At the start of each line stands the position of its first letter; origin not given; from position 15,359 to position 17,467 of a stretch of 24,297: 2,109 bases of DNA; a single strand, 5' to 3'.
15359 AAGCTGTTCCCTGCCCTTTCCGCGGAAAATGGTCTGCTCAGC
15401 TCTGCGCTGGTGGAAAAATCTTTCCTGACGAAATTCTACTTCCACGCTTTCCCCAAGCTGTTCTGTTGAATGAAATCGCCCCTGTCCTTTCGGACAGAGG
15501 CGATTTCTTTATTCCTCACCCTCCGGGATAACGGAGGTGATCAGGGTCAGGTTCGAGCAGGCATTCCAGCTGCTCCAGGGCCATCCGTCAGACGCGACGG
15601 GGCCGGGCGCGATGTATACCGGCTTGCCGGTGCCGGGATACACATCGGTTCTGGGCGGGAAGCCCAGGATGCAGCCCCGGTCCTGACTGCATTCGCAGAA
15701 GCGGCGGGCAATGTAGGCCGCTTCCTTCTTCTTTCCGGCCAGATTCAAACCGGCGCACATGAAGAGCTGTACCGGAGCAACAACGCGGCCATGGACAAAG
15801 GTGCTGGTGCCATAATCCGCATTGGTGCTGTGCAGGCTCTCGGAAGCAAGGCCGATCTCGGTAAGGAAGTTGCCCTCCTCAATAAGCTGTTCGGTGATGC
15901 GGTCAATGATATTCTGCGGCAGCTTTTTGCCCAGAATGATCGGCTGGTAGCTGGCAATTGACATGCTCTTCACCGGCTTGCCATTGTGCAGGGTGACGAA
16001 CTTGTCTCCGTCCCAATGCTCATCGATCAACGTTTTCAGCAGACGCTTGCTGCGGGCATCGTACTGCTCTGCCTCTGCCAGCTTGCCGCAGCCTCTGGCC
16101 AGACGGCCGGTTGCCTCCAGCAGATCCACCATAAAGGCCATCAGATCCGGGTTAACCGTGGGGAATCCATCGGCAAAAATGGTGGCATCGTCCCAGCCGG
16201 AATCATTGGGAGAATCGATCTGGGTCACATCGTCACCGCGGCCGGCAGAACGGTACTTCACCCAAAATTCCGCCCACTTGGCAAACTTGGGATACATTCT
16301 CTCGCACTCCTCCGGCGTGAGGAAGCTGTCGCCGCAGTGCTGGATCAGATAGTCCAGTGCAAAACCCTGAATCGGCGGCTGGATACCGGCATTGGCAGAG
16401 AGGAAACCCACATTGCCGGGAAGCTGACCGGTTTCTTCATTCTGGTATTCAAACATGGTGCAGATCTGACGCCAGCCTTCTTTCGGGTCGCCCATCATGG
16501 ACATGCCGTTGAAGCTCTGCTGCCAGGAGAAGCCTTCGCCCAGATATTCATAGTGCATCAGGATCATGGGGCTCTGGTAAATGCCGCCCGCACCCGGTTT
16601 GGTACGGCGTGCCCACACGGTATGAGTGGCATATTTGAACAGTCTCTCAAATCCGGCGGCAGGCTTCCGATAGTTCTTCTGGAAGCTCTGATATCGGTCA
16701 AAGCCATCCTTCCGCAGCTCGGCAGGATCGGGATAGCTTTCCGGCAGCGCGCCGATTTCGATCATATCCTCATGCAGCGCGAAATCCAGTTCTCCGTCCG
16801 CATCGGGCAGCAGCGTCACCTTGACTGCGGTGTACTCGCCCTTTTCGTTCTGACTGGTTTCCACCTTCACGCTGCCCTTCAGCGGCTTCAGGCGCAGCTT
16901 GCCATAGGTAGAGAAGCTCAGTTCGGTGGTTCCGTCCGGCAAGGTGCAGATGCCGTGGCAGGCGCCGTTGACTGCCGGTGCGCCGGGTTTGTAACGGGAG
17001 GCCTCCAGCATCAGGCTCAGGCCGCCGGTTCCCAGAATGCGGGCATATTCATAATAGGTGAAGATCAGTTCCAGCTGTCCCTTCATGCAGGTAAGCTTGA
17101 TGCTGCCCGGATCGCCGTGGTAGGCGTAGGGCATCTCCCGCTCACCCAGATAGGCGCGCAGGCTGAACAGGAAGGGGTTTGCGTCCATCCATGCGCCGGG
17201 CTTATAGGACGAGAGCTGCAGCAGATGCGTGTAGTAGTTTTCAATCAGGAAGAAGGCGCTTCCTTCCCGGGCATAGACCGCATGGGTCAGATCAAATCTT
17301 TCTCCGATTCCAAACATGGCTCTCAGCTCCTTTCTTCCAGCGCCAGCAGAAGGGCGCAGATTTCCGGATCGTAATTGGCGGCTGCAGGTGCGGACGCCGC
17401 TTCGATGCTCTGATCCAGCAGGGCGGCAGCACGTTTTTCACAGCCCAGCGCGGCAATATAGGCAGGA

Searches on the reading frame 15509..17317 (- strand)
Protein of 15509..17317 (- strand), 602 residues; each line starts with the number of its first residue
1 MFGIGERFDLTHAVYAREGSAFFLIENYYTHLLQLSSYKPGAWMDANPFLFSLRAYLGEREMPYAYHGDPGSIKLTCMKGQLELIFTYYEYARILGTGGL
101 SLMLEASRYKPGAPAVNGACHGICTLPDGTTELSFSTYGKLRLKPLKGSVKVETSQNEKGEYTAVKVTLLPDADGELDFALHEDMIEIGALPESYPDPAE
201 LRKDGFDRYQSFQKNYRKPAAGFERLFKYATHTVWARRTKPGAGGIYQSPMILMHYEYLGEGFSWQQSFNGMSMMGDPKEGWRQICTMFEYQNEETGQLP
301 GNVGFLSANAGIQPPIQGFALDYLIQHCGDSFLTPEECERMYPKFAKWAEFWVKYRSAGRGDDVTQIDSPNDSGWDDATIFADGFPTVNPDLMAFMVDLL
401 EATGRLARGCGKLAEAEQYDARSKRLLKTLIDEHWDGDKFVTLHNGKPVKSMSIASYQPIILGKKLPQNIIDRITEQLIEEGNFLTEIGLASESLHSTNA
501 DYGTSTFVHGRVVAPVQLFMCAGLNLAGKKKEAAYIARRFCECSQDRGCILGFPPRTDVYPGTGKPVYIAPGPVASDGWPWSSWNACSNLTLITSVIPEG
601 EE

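Call 61: search_protein_families(library=pfam, proteins=[window:15509-17317:-], max_evalue=0.00001)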
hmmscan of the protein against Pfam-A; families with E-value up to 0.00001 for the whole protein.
window:15509-17317:- (602 aa): 1 family
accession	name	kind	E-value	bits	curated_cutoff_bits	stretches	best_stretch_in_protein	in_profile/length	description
PF22422.2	MGH1-like_GH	-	4.9e-16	59.7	27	1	270-546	14-330/356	Mannosylglycerate hydrolase MGH1-like glycoside hydrolase domain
